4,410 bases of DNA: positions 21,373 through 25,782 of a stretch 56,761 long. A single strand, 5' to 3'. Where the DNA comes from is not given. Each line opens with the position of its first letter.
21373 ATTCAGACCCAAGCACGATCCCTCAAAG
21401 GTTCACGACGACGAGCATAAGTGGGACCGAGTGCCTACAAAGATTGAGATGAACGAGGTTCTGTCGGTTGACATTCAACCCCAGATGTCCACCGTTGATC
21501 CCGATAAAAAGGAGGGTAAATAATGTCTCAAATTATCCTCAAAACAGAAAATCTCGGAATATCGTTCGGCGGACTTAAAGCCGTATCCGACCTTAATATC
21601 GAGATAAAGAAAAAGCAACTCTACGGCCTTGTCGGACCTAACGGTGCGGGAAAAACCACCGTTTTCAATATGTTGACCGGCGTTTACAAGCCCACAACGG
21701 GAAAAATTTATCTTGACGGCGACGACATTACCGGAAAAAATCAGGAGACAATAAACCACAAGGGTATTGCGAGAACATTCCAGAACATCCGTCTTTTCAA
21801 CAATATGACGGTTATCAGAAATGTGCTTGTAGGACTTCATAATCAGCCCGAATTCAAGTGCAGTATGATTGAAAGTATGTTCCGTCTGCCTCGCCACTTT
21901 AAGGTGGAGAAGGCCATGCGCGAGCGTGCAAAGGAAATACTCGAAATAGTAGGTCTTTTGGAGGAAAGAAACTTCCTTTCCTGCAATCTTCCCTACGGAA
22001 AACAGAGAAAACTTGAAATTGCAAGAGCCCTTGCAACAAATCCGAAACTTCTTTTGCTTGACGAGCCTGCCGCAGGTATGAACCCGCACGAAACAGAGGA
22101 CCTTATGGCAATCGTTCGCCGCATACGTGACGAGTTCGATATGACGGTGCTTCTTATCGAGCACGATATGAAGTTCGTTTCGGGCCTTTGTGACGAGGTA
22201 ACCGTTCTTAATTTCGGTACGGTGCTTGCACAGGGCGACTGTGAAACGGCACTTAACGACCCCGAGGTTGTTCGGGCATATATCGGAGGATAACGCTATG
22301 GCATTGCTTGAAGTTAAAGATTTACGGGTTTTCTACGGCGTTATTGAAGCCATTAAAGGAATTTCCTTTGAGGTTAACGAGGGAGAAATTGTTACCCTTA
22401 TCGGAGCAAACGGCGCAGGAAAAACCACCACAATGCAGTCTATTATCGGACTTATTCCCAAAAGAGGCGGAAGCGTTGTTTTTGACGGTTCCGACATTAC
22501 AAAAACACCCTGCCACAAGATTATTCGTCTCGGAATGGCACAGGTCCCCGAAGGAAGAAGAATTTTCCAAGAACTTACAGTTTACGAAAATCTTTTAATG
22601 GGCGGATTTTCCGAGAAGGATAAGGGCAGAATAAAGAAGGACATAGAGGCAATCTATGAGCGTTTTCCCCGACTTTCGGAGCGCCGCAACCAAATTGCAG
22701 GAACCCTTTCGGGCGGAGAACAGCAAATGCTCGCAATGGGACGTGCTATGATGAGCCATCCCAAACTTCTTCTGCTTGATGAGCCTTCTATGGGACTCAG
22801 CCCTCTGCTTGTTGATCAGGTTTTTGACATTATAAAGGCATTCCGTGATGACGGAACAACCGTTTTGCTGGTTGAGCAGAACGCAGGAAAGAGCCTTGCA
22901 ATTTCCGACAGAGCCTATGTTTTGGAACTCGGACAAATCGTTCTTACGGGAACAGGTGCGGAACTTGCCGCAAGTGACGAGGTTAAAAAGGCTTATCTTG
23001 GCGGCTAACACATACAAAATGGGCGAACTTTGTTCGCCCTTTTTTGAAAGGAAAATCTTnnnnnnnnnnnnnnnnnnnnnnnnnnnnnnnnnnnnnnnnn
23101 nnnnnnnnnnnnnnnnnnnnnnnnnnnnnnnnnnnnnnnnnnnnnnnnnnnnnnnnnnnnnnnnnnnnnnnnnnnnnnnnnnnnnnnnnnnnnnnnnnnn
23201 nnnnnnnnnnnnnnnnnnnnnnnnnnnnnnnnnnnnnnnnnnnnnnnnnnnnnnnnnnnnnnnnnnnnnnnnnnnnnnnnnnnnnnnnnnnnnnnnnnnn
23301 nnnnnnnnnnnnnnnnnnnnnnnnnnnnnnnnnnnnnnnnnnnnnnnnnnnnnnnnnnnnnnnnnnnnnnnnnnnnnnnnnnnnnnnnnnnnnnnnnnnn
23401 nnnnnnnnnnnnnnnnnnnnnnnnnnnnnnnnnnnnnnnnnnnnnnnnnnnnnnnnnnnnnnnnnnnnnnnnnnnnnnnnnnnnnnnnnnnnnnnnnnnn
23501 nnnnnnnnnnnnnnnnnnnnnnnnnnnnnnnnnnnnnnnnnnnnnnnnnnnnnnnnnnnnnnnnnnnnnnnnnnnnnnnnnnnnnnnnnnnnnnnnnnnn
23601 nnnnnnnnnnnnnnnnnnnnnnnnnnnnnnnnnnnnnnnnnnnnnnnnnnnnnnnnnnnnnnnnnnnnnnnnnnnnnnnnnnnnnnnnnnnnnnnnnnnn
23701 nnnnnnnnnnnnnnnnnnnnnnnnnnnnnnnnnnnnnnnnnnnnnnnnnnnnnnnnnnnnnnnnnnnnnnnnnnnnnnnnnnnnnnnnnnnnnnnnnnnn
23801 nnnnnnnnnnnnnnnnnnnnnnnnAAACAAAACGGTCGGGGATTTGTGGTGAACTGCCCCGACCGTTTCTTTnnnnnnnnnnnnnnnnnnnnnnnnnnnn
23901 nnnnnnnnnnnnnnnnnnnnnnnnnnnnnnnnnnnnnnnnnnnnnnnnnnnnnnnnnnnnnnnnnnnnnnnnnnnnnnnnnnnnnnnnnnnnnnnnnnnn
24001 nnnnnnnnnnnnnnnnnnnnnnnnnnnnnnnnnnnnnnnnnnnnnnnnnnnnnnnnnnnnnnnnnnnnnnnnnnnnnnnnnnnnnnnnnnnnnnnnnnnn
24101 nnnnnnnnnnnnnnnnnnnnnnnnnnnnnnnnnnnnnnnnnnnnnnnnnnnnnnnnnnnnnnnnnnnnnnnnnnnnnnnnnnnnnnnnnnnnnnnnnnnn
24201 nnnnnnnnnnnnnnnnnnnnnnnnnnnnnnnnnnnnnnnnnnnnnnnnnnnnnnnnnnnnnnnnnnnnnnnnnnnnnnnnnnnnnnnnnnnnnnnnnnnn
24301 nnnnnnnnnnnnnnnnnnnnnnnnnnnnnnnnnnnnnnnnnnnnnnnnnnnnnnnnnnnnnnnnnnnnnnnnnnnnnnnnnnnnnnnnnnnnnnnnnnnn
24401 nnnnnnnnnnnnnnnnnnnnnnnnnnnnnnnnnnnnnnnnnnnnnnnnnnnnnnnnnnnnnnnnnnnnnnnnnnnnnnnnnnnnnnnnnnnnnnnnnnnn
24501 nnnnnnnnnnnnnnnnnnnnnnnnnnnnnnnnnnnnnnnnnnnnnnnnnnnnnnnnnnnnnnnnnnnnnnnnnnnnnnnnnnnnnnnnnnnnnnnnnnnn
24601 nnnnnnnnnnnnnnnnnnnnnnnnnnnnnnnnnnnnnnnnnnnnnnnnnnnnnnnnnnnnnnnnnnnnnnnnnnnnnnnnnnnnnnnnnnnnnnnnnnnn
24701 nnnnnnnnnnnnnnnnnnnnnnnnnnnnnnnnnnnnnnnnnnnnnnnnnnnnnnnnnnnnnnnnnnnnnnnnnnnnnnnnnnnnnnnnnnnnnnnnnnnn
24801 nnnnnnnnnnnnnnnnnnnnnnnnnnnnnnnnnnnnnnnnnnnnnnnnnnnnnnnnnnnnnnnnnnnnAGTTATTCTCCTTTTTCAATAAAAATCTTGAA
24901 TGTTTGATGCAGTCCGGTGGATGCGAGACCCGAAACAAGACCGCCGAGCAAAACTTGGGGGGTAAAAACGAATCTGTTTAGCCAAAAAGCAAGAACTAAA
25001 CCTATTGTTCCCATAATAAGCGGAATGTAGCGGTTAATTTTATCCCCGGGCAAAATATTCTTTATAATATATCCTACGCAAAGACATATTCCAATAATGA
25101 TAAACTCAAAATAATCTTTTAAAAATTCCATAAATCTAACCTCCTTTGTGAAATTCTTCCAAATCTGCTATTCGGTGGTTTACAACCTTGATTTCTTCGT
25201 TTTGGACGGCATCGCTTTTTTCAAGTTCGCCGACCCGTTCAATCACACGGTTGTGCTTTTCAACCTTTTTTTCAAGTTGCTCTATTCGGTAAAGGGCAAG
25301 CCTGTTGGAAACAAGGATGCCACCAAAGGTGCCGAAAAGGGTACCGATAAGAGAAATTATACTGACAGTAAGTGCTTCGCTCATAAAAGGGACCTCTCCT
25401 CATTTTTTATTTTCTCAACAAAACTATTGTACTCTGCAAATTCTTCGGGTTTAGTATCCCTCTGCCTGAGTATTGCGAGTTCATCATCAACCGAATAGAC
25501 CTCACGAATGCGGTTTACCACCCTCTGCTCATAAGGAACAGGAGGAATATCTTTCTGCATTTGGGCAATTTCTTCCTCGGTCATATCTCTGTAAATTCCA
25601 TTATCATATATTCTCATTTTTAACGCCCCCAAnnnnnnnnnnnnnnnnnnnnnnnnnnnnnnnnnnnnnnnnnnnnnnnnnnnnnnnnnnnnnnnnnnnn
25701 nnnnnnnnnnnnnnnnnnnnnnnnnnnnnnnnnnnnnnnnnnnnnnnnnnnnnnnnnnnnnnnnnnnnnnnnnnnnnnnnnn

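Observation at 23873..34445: Self-contained ~10.6-kb head/short-tail/lysis locus with no integrase, replication or lysogeny genes: candidate domesticated podovirus-like particle (GTA/PBSX-like)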

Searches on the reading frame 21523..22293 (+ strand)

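Call 5: search_protein_families(library=pfam, proteins=[window:21523-22293:+], max_evalue=0.01)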
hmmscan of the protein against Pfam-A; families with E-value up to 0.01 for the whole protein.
window:21523-22293:+ (256 aa): 8 families
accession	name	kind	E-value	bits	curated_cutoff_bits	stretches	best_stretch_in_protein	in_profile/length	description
PF00005.33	ABC_tran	-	4.5e-33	115.2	25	1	22-183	2-136/137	ABC transporter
PF13304.12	AAA_21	-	2.4e-07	31.6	27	1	33-51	1-19/304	AAA domain, putative AbiEii toxin, Type IV TA system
PF13476.12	AAA_23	-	7.1e-06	27.2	27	1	17-52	6-40/201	AAA domain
PF13401.12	AAA_22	-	0.0017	19.1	27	0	30-94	4-33/130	AAA domain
PF06414.18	Zeta_toxin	-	0.0048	16.8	22.3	1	29-69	14-54/199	Zeta toxin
PF13175.12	AAA_15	-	0.0069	16.5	32.1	1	19-92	12-80/374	AAA ATPase domain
PF13173.12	AAA_14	-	0.0085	16.5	27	0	31-89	2-57/129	AAA domain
PF12399.14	BCA_ABC_TP_C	-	0.0098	15.9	25.5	0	234-256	2-24/27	Branched-chain amino acid ATP-binding cassette transporter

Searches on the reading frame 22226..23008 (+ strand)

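Call 5: search_protein_families(library=pfam, proteins=[window:22226-23008:+], max_evalue=0.01)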
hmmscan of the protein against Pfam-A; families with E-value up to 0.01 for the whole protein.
window:22226-23008:+ (260 aa): 5 families
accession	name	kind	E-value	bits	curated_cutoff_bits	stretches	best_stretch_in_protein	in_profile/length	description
PF00005.33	ABC_tran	-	6.1e-31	108.3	25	1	44-188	2-136/137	ABC transporter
PF13304.12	AAA_21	-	5.4e-08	33.7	27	1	153-215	230-295/304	AAA domain, putative AbiEii toxin, Type IV TA system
PF13604.12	AAA_30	-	0.00043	20.5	27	0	54-85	19-50/191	AAA domain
PF04310.18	MukB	-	0.003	17.7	23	1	54-78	27-52/226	MukB N-terminal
PF13245.12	AAA_19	-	0.0081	16.8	25.1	0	52-81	10-39/134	AAA domain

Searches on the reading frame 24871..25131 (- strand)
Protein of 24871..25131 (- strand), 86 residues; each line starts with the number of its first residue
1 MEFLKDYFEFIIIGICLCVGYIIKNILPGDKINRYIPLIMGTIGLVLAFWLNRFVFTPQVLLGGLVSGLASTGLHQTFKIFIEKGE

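Call 5: search_protein_families(library=pfam, proteins=[window:24871-25131:-], max_evalue=0.01)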
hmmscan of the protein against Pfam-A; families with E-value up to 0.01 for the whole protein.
window:24871-25131:- (86 aa): 1 family
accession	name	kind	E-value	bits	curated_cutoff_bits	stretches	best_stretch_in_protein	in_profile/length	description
PF16079.10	Phage_holin_5_2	-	2.8e-12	47.2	29.2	1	12-79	1-74/76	Phage holin family Hol44, in holin superfamily V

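Call 89: search_protein_families(library=phrogs, max_evalue=0.01, proteins=[window:24871-25131:-])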
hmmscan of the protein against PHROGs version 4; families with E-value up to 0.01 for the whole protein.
window:24871-25131:- (86 aa): 2 families
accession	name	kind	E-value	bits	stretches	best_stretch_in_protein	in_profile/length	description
phrog_1129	-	lysis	2.4e-20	73.3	1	1-85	3-84/86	holin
phrog_1299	-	lysis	3.5e-06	27.7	1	1-80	2-82/100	holin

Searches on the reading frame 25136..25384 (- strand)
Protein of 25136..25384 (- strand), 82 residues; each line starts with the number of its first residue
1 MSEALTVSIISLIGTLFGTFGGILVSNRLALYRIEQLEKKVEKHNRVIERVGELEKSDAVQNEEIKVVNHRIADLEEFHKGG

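Call 5: search_protein_families(library=pfam, proteins=[window:25136-25384:-], max_evalue=0.01)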
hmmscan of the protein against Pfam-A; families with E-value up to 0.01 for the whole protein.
window:25136-25384:- (82 aa): 1 family
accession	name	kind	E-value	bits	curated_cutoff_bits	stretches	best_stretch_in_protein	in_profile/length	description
PF10779.14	XhlA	-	0.00036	21.1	34.7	1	33-77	5-46/67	Haemolysin XhlA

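Call 89: search_protein_families(library=phrogs, max_evalue=0.01, proteins=[window:25136-25384:-])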
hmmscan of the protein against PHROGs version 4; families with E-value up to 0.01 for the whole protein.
window:25136-25384:- (82 aa): 4 families
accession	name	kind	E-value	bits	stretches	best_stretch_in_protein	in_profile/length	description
phrog_1863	-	unknown function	7.8e-11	42.8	1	6-77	4-93/97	-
phrog_3999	-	unknown function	0.00058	21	1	8-80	12-87/107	-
phrog_19832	-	unknown function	0.00083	20.5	1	10-75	14-83/205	-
phrog_5851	-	unknown function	0.0047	17.9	1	32-60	25-53/64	-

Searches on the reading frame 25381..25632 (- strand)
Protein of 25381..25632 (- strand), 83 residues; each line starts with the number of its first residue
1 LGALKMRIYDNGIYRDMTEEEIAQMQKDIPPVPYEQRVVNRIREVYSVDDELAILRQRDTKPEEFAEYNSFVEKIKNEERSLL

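Call 3: search_protein_families(library=pfam, proteins=[window:25381-25632:-], max_evalue=0.01)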
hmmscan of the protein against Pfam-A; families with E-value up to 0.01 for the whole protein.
window:25381-25632:- (83 aa): 0 families

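Call 4: search_protein_families(library=phrogs, proteins=[window:25381-25632:-], max_evalue=0.01)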
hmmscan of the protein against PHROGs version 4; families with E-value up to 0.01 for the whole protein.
window:25381-25632:- (83 aa): 0 families

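Call 26: search_protein_families(library=ncbifam, proteins=[window:25381-25632:-], max_evalue=0.1)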
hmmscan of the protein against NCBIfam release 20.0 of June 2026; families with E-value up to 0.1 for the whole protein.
window:25381-25632:- (83 aa): 0 families
